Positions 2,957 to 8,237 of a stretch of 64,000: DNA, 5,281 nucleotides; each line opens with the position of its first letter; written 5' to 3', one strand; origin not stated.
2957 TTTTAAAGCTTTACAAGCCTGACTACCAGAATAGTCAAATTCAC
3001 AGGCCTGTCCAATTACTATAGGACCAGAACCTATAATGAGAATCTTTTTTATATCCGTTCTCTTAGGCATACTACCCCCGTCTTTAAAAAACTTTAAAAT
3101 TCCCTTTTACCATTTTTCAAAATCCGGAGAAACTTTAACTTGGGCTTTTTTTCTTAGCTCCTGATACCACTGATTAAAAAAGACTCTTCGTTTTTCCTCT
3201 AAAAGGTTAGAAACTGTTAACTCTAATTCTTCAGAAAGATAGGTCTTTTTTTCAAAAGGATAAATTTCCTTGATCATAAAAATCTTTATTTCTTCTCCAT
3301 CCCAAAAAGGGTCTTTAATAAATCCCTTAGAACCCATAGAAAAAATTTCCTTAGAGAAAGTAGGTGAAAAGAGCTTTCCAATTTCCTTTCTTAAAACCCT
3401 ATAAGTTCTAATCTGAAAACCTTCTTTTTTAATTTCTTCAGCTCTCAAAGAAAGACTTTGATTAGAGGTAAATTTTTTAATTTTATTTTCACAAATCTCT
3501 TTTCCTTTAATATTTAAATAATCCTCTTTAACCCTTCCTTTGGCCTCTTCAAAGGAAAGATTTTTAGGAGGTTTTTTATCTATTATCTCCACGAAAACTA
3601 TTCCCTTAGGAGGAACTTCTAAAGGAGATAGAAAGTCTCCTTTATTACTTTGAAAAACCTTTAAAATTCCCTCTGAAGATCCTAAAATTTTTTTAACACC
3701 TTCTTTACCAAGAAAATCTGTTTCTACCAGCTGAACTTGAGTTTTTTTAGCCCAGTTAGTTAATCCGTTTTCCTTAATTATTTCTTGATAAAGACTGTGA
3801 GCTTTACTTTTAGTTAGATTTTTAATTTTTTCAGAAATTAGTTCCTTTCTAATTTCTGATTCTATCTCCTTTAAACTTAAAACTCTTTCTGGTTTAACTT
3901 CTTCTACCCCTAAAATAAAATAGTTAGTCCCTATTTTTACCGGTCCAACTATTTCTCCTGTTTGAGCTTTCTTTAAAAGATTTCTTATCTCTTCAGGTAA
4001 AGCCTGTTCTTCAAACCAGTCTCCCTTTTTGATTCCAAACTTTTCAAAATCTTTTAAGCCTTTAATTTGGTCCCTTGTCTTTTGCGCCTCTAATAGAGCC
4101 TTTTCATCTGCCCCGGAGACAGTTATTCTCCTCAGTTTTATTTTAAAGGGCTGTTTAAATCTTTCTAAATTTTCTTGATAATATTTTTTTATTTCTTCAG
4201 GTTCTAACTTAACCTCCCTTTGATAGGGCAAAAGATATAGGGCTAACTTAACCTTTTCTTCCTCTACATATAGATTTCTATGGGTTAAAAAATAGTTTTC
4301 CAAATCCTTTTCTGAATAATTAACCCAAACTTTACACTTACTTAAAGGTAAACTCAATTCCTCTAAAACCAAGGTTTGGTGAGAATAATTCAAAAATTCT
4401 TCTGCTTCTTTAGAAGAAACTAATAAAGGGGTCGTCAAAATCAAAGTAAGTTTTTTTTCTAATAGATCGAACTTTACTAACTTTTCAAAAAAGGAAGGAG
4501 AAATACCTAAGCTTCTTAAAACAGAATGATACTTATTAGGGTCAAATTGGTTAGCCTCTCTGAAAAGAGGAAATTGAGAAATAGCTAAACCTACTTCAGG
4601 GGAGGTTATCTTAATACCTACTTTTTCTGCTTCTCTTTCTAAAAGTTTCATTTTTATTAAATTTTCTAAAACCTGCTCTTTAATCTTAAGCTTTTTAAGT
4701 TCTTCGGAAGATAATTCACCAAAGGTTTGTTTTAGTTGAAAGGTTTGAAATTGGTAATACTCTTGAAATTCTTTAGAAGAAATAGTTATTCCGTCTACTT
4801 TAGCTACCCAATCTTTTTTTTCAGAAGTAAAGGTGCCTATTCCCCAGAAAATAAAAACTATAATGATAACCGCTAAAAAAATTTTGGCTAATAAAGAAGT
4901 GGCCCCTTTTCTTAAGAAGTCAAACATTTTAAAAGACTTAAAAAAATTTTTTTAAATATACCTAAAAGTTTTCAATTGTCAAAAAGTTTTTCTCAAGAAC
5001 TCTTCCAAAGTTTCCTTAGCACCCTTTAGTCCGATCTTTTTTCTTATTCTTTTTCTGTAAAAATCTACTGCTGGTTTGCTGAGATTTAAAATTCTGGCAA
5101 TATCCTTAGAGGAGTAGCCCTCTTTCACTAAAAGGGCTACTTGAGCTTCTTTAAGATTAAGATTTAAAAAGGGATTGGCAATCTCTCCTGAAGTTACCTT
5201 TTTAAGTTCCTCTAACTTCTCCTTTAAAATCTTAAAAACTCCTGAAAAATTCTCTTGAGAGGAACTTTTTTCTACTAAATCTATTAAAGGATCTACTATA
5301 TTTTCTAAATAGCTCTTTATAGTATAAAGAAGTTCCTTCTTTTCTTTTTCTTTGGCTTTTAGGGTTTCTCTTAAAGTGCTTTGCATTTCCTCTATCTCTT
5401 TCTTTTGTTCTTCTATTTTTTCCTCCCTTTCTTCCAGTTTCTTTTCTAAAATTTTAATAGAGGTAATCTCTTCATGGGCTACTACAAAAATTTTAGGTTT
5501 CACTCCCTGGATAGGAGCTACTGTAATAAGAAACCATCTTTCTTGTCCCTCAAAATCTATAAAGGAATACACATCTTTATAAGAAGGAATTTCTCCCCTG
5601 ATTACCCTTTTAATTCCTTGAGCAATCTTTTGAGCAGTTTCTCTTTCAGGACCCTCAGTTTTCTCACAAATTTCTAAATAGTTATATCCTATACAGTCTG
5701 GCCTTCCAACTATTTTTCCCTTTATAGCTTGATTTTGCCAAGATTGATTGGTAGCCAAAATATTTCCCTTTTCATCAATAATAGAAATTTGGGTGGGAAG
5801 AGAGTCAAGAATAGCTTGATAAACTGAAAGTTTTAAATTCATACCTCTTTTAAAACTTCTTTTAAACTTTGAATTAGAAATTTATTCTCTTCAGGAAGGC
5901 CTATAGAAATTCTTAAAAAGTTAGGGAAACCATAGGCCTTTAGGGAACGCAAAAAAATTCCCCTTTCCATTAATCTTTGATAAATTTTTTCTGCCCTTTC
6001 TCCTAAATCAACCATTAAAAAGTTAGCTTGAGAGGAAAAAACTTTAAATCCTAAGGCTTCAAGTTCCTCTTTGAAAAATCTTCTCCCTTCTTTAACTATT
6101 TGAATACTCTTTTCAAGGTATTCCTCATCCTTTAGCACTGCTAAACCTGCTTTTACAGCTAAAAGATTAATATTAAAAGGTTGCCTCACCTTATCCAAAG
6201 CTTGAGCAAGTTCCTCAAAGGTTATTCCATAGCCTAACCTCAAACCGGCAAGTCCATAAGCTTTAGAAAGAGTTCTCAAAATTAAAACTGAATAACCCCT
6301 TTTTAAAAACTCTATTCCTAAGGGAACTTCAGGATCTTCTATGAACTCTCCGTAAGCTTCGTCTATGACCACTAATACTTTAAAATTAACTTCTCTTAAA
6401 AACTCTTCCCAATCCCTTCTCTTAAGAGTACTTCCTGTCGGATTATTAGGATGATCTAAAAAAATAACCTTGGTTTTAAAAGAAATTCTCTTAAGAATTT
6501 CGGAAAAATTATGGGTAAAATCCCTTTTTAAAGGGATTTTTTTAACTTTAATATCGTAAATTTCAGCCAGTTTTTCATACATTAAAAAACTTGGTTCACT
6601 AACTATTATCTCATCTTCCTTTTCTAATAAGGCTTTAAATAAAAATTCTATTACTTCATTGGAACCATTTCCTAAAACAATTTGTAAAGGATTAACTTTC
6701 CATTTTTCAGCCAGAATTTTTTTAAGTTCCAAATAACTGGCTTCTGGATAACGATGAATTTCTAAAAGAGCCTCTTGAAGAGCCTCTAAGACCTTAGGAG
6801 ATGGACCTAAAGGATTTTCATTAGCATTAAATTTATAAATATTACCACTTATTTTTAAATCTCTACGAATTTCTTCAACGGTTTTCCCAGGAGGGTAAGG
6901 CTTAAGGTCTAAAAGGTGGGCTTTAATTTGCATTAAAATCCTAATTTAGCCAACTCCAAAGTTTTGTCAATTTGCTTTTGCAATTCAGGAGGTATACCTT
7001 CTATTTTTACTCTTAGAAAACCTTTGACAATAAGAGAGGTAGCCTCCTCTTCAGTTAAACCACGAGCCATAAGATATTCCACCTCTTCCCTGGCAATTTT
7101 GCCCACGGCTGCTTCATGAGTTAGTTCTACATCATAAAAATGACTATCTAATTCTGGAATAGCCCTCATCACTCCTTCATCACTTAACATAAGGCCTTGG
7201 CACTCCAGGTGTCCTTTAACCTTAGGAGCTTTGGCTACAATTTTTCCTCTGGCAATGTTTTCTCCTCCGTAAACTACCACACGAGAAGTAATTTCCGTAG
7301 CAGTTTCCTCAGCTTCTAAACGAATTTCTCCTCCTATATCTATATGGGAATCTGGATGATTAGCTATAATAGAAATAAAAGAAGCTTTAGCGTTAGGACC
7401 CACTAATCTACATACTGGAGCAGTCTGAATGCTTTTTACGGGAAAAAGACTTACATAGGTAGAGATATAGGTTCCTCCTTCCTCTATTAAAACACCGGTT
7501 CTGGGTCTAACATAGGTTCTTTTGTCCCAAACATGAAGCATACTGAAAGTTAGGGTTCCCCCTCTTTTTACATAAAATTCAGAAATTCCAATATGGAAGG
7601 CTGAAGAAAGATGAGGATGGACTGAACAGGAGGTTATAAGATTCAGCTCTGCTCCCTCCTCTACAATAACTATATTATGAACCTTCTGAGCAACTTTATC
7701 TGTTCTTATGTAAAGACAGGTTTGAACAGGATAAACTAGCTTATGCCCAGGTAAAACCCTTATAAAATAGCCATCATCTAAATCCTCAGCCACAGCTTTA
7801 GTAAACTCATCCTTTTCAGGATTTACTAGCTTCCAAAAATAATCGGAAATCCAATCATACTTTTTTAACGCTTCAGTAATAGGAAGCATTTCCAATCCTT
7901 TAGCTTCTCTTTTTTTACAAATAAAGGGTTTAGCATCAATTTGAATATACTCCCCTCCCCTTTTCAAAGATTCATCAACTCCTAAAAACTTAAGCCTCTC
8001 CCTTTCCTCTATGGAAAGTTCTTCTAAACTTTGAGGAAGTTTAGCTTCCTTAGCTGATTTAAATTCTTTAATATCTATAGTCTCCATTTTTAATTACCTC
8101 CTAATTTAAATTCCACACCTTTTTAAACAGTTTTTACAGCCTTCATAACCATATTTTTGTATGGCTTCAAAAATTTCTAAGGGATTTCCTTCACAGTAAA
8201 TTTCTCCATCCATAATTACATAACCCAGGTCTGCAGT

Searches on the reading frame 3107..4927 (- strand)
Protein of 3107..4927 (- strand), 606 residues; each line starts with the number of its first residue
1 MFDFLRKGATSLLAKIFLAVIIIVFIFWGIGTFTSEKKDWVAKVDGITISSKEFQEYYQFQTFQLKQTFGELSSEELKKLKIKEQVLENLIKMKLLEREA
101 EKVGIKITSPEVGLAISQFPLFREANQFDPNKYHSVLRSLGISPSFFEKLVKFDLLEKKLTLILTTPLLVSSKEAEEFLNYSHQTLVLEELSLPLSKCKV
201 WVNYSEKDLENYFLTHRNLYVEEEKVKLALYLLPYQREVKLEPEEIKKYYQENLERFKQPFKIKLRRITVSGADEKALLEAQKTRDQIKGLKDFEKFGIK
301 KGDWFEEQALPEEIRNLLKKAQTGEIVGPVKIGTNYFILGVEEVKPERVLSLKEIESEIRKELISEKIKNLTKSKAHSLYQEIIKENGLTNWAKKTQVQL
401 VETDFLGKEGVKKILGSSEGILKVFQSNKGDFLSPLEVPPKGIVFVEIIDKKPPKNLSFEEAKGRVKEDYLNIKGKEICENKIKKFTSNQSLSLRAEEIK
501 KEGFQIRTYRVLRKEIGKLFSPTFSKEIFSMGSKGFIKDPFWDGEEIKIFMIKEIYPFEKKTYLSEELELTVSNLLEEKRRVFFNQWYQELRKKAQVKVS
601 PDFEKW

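Call 8: search_protein_families(library=pfam, proteins=[window:3107-4927:-])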
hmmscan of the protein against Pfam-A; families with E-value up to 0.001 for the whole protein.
window:3107-4927:- (606 aa): 4 families
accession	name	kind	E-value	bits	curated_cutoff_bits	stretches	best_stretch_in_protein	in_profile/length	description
PF13624.11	SurA_N_3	-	3.3e-44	151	27.2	1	1-160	1-161/162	SurA-like N-terminal domain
PF13623.11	SurA_N_2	-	6.7e-30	104.3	28.5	1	3-137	2-145/145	SurA-like N-terminal domain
PF13145.12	Rotamase_2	-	2.8e-22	80.2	27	1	243-356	3-120/121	PPIC-type PPIASE domain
PF09312.16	SurA_N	-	0.0004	21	30.8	0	48-147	12-104/118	SurA N-terminal domain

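Call 72: search_protein_families(library=padloc, alignment_id=A6, max_evalue=0.00001)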
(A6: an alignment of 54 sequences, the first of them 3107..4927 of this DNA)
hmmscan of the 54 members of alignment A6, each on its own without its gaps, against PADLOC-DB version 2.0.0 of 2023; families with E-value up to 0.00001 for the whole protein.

A. member 1, window:3107-4927:- (606 aa): 0 families

B. families by the number of members that match (of 54 scanned): 23 families
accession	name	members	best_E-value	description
PDLC04140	mad8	4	1.8e-17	mads_8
PDLC04135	mad3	3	7.5e-41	mads_3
PDLC02980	AriA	3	1.2e-12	-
PDLC04164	AriA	2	5.9e-07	-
PDLC02215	QatD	1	8.9e-26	-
PDLC04903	PDC-S09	1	1.4e-15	-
PDLC01851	CARF3--CARF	1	9.6e-12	-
PDLC04906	PDC-S09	1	8.5e-10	-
PDLC04904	PDC-S09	1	1.7e-09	-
PDLC04902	PDC-S09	1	1.2e-08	-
PDLC04907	PDC-S09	1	1e-07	-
PDLC00289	PtuA1|PtuA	1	1.4e-07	AAA ATPase domain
PDLC03878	NsnB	1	1.5e-07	-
PDLC02914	ATPase-Toprim_I-B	1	2.1e-07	-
PDLC01855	CARF3--CARF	1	2.2e-07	-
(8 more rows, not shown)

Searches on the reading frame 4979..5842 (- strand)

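Call 8: search_protein_families(library=pfam, proteins=[window:4979-5842:-])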
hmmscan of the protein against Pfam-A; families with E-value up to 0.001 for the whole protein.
window:4979-5842:- (287 aa): 5 families
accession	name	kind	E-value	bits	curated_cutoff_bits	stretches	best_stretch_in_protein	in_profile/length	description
PF00196.25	GerE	-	5.7e-10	39.1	23.5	1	231-275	6-50/57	Bacterial regulatory proteins, luxR family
PF08281.18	Sigma70_r4_2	-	1e-06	28.7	25.7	1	241-270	25-54/54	Sigma-70, region 4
PF13384.12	HTH_23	-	0.00012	22.2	24.6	0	233-270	8-44/50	Homeodomain-like domain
PF13426.13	PAS_9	-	0.00053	20.7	27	0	20-127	5-102/103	PAS domain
PF00989.32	PAS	-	0.00077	19.9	22.6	0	8-37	3-32/113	PAS fold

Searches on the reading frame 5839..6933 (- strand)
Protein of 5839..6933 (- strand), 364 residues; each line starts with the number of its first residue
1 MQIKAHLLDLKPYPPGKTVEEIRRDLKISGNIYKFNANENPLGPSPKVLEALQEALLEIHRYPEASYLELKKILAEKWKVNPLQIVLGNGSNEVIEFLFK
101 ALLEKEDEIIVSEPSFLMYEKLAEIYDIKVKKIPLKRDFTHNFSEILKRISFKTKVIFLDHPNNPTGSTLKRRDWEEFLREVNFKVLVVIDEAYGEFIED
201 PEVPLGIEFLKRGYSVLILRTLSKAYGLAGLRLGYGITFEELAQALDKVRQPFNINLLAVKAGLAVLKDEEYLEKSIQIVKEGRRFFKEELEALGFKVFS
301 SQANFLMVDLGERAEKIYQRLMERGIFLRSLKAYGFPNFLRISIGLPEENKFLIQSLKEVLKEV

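Call 8: search_protein_families(library=pfam, proteins=[window:5839-6933:-])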
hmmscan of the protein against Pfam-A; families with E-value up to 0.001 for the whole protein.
window:5839-6933:- (364 aa): 4 families
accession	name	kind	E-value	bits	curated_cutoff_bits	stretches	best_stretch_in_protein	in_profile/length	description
PF00155.27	Aminotran_1_2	-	4.1e-66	224.1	19.7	1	32-350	3-354/361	Aminotransferase class I and II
PF00266.25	Aminotran_5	-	1.1e-05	25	21.5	1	85-193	64-177/371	Aminotransferase class-V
PF06838.17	Met_gamma_lyase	-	8.3e-05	21.7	24.2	1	126-202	128-208/405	Methionine gamma-lyase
PF01053.26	Cys_Met_Meta_PP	-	0.00083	18.4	27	0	99-194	84-176/381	Cys/Met metabolism PLP-dependent enzyme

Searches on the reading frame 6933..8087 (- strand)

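Call 8: search_protein_families(library=pfam, proteins=[window:6933-8087:-])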
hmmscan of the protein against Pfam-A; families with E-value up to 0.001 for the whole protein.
window:6933-8087:- (384 aa): 1 family
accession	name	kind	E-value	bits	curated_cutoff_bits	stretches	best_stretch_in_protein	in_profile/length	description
PF01458.23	SUFBD_core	-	4.8e-41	141.2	27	1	129-357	5-232/232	SUF system FeS cluster assembly, SufBD core domain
